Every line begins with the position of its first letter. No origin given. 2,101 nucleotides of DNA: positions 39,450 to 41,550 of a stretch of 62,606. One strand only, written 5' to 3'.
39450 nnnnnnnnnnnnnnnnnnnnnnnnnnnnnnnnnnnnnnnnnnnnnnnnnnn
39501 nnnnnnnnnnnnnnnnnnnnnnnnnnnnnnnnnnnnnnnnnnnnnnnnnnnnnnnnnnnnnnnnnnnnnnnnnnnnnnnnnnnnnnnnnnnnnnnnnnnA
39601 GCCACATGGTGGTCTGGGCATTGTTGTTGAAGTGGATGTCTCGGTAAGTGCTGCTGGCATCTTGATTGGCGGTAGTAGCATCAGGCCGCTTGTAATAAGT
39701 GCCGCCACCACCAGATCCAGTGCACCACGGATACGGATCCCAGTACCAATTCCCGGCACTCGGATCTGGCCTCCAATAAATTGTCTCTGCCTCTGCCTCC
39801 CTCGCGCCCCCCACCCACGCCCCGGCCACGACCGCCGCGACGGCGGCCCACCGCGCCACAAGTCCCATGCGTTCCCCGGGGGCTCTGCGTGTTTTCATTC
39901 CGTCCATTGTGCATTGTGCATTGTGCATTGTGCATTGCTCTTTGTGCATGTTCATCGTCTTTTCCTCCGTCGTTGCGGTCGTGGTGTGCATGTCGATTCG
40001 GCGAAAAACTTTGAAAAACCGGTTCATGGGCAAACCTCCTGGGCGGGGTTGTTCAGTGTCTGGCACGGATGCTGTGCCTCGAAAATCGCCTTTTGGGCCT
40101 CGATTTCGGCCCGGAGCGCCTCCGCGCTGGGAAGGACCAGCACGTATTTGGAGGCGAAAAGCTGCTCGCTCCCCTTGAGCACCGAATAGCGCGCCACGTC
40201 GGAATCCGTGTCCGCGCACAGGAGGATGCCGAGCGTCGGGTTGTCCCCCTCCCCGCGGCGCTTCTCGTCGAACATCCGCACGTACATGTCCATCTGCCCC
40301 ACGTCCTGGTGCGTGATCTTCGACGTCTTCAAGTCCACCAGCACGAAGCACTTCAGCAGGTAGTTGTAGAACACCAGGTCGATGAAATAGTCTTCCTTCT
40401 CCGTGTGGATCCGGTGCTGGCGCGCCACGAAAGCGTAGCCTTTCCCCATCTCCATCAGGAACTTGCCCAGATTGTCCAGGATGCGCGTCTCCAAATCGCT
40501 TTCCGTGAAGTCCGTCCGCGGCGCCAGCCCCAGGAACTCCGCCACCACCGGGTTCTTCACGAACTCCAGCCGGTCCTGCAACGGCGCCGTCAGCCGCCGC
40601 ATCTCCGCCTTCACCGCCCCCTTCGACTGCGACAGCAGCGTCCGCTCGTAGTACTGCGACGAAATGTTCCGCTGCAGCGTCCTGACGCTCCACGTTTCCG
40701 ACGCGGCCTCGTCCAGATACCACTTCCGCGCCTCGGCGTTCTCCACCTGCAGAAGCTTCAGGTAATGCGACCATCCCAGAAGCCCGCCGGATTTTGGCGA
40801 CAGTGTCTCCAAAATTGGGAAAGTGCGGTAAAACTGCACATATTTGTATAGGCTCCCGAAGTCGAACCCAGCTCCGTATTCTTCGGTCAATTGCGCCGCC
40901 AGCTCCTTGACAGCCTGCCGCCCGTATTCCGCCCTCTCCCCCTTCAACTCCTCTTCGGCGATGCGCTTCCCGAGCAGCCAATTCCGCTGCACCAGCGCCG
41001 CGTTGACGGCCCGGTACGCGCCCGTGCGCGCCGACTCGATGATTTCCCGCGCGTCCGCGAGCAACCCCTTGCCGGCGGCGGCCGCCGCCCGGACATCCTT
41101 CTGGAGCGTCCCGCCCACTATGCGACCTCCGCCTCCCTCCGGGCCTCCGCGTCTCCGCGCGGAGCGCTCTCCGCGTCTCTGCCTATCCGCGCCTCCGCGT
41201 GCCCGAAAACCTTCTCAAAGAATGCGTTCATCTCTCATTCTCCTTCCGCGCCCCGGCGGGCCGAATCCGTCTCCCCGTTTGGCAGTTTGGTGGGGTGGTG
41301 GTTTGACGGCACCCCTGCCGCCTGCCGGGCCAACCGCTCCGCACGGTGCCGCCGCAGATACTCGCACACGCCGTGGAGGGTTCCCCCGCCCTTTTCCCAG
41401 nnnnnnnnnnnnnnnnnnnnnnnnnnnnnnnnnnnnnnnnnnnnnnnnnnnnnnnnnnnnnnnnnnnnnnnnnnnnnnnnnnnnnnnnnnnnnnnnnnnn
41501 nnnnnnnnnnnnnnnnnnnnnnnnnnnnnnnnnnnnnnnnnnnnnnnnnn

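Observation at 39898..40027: Giant gene 1 leader: two strong SD-ATG starts in one frame, a perfect heptamer array with ATGs in all frames, and a weak ESPR-like N-terminus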

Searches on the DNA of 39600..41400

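Call 74: search_rna_families(source=window, start=39600, end=41400, threshold=evalue, max_evalue=1)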
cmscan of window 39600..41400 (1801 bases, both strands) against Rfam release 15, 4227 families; matches with E-value up to 1: 0.
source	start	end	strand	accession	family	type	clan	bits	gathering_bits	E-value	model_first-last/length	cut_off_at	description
